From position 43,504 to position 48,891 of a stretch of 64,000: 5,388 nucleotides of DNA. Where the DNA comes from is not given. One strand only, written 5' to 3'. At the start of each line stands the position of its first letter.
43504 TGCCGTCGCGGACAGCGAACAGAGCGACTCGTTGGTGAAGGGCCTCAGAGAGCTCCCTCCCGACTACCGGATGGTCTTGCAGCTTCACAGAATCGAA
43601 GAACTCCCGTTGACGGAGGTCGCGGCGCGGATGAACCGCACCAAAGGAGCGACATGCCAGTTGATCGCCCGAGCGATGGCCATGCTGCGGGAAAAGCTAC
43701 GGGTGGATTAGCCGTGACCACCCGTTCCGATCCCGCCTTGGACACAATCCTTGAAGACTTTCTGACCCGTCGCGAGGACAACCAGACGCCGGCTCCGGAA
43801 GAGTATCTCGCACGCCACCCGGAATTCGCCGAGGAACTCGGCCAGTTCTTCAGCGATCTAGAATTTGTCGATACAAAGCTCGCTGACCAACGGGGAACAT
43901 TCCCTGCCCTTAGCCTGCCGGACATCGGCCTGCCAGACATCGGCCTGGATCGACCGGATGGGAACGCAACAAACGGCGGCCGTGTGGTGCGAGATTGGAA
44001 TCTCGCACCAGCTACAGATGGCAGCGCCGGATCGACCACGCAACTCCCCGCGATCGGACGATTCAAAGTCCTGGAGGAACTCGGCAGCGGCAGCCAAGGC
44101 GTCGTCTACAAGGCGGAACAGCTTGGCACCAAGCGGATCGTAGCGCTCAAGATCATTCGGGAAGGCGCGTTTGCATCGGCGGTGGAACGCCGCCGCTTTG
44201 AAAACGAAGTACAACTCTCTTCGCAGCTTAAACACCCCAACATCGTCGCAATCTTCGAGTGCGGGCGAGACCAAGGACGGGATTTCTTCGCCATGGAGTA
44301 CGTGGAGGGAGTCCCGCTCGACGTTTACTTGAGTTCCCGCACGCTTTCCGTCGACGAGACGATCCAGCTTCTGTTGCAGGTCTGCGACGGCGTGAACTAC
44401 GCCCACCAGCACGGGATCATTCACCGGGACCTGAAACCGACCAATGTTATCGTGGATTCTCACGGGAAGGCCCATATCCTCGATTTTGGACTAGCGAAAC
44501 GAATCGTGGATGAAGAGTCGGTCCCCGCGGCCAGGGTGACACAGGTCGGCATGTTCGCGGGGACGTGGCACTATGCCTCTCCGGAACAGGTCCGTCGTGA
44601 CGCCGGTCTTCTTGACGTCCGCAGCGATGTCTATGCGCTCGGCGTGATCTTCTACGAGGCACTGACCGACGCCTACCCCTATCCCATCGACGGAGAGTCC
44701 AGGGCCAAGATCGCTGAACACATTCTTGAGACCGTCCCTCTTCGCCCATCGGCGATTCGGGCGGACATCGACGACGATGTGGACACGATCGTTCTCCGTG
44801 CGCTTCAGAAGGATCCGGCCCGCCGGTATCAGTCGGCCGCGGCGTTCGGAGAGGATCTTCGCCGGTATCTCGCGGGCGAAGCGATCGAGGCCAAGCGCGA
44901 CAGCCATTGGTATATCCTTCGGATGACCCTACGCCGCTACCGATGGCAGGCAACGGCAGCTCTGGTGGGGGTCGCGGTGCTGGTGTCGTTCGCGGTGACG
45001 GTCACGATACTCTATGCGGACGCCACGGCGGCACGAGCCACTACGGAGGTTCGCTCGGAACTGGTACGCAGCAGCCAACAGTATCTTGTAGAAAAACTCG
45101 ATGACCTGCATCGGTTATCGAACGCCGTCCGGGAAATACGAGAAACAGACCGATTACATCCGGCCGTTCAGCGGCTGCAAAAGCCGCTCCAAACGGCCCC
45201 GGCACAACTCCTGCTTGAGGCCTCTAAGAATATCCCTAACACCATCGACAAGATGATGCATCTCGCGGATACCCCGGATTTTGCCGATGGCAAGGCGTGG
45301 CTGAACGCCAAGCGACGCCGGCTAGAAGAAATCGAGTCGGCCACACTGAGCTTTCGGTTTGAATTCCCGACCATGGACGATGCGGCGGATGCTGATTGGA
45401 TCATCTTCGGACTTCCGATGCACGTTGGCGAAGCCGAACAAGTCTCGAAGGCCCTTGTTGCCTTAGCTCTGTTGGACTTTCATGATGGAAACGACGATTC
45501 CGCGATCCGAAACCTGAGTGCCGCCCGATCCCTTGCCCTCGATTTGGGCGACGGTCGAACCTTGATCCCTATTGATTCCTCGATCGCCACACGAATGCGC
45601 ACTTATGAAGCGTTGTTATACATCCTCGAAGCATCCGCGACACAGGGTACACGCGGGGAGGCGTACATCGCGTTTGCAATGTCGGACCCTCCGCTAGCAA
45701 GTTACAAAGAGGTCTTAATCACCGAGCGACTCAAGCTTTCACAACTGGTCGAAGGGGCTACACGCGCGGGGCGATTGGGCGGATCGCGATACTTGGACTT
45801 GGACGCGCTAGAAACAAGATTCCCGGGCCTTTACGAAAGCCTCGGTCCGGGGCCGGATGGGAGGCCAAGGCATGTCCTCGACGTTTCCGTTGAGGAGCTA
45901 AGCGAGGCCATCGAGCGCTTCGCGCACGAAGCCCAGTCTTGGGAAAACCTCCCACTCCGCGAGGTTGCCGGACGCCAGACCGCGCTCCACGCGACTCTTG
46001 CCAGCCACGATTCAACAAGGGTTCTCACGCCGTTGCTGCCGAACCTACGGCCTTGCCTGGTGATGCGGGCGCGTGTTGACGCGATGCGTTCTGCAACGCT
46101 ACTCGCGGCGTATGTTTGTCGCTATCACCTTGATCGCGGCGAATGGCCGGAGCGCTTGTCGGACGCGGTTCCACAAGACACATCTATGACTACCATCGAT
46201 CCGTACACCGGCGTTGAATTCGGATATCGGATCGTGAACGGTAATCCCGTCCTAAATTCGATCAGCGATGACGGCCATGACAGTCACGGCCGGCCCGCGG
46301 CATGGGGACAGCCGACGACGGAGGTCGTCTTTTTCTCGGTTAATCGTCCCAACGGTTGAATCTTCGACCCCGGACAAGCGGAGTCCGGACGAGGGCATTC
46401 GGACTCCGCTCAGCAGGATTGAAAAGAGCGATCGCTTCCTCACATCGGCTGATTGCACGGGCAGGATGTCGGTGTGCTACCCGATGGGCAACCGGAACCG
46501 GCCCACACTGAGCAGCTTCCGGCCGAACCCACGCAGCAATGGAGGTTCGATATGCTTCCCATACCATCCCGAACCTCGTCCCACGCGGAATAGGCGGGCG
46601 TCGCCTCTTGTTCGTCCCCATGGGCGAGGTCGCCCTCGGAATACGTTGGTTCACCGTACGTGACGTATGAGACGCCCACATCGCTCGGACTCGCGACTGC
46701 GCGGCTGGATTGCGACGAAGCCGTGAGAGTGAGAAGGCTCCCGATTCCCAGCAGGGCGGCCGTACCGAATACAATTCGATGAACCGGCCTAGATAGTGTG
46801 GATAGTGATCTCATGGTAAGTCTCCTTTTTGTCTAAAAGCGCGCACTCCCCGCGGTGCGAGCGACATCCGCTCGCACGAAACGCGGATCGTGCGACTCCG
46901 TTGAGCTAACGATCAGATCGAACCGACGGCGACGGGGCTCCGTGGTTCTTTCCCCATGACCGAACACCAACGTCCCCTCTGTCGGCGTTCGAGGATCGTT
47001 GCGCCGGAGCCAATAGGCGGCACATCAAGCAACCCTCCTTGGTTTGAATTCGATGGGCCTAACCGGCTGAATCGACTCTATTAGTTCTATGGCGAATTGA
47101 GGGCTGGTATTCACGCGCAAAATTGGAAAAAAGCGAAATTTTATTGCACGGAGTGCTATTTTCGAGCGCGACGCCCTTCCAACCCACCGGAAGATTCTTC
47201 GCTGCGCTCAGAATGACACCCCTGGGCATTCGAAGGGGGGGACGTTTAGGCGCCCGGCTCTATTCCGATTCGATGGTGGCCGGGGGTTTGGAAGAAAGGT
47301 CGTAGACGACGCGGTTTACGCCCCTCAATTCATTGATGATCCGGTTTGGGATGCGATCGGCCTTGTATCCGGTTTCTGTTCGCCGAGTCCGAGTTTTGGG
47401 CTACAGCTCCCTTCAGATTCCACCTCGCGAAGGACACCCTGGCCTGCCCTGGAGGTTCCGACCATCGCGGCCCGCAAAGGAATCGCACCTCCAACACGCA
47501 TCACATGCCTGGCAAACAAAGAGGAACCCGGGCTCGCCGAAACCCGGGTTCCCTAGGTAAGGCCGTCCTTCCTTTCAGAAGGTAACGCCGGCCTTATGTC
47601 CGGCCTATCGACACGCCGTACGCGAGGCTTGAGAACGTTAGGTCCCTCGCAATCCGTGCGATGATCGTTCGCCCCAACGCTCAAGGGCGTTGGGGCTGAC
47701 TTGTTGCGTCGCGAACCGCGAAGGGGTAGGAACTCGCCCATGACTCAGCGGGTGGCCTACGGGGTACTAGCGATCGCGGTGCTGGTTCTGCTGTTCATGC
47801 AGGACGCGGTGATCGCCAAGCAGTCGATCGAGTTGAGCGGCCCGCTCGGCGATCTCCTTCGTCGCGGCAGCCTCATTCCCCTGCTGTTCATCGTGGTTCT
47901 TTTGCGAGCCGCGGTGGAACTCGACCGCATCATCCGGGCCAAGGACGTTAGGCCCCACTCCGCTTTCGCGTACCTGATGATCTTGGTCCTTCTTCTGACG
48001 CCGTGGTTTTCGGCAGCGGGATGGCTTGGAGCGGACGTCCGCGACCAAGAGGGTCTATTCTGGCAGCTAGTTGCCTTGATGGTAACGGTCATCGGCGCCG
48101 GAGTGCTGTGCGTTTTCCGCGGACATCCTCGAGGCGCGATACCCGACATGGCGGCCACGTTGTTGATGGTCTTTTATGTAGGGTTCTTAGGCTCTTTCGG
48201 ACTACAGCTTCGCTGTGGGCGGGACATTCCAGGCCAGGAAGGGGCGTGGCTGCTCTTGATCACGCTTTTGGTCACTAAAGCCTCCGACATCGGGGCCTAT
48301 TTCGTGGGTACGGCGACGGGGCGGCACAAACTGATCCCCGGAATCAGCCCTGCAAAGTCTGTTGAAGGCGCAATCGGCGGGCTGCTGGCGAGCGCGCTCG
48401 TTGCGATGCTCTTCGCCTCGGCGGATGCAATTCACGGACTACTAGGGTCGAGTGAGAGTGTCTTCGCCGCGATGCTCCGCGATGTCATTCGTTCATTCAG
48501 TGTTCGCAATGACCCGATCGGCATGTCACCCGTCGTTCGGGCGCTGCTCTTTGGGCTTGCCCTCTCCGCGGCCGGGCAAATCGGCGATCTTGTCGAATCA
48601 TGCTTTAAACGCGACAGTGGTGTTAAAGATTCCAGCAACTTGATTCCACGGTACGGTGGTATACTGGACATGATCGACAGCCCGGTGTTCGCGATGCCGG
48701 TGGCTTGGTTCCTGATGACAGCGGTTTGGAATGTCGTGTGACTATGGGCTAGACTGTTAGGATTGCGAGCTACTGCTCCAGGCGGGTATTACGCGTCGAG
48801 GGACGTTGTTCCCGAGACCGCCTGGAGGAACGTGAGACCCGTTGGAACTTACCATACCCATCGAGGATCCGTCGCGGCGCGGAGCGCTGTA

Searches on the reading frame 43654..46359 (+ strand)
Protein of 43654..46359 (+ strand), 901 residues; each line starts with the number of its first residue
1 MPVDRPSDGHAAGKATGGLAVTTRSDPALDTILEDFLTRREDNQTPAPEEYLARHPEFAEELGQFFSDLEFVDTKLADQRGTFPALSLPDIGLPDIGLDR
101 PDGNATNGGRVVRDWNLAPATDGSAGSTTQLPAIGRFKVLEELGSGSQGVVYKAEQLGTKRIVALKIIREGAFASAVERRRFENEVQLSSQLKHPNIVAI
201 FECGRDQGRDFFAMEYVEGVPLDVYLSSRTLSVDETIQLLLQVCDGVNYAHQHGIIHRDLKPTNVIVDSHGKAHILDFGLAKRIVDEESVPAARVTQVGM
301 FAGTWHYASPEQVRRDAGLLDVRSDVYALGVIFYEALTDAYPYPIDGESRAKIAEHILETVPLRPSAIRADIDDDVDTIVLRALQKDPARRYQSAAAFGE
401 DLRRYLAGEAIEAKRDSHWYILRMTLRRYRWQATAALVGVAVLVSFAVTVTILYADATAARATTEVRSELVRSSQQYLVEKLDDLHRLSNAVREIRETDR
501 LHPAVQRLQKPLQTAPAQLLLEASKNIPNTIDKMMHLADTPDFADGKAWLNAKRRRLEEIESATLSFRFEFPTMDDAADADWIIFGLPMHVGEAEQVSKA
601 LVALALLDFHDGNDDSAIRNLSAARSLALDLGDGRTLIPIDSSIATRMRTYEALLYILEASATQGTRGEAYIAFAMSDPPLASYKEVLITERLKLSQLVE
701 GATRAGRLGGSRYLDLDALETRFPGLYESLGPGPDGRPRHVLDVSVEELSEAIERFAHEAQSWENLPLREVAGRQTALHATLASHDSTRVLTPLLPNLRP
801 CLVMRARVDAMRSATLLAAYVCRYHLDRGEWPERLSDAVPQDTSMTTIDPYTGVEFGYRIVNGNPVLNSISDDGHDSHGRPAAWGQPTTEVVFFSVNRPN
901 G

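Call 33: search_protein_families(library=ncbifam, proteins=[window:43654-46359:+], max_evalue=0.00001)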
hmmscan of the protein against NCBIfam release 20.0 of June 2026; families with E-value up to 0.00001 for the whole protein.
window:43654-46359:+ (901 aa): 17 families
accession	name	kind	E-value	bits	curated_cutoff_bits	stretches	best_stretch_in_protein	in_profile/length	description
NF033483.0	PknB_PASTA_kin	equivalog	2.3e-79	267.9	450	1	135-415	7-278/563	Stk1 family PASTA domain-containing Ser/Thr kinase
NF052427.1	StpK7MSMEG_1200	equivalog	1.7e-53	182.1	900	1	134-473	6-336/601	serine/threonine protein kinase StpK7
NF047741.1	antiphage_MADS6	equivalog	2.5e-46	158.4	460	2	225-414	288-469/612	methylation-associated defense system protein kinase MAD6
TIGR03903.1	TOMM_kin_cyc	equivalog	3.2e-45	154.5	705.75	1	159-403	2-245/1267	TOMM system kinase/cyclase fusion protein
NF009651.0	PRK13184.1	equivalog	2.9e-44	151.3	839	1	134-410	1-295/932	serine/threonine-protein kinase PknD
NF038150.1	lanthi_synth_IV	equivalog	2.3e-28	99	650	1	92-407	137-458/851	class IV lanthionine synthetase LanL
NF033442.0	BREX_PglW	equivalog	9.5e-27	93.2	990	1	175-405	250-486/1391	BREX system serine/threonine kinase PglW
NF053615.1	SerThrKinAfsKStmc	equivalog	7.5e-18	64.6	1300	1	134-343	12-213/809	protein serine/threonine kinase AfsK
NF038151.1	lanthi_synth_III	equivalog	4.8e-15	55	575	1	133-373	218-459/833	class III lanthionine synthetase LanKC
NF058632.1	SerThrKinPrkT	equivalog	2e-12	46.8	280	1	136-270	22-153/322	serine/threonine protein kinase PrkT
TIGR03724.2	arch_bud32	equivalog_domain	1.7e-11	44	125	1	151-288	6-138/193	KEOPS complex kinase/ATPase Bud32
NF043056.1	T4SS_LegK1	equivalog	2.1e-10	39.8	550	1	162-341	105-288/516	Dot/Icm T4SS effector kinase LegK1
NF011461.0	PRK14879.1-2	equivalog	2.4e-10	40.6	372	1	141-286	6-151/225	Kae1-associated kinase Bud32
NF011463.0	PRK14879.1-4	equivalog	1.5e-09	37.7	188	1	140-282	20-161/237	Kae1-associated kinase Bud32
NF007174.0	PRK09605.1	equivalog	6.9e-09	34.7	447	1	145-284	343-476/535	bifunctional N(6)-L-threonylcarbamoyladenine synthase/serine/threonine protein kinase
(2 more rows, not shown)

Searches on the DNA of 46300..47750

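Call 83: search_rna_families(source=window, start=46300, end=47750, threshold=evalue, max_evalue=0.1)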
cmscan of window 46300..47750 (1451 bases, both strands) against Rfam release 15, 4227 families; matches with E-value up to 0.1: 1.
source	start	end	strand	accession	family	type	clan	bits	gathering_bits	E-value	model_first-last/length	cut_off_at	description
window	47314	47434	-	RF02001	group-II-D1D4-3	Intron;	CL00102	44.6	32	2.1e-07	1-170/170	no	Group II catalytic intron D1-D4-3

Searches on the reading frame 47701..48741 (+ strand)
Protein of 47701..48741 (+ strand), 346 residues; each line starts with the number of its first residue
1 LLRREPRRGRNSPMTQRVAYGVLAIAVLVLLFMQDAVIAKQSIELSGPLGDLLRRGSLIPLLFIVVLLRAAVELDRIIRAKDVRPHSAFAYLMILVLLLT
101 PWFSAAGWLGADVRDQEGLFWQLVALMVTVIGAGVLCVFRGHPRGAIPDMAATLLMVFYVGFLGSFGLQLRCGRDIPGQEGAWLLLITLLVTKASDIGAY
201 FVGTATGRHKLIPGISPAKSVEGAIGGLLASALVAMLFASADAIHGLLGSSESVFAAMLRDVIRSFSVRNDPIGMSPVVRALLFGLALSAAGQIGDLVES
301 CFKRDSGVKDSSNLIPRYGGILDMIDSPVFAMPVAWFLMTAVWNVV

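Call 33: search_protein_families(library=ncbifam, proteins=[window:47701-48741:+], max_evalue=0.00001)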
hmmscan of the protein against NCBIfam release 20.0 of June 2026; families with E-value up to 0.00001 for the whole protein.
window:47701-48741:+ (346 aa): 1 family
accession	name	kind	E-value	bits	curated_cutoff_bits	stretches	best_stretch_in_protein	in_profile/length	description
NF008635.0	PRK11624.1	equivalog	4.9e-30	104.9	385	2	89-269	62-243/285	phosphatidate cytidylyltransferase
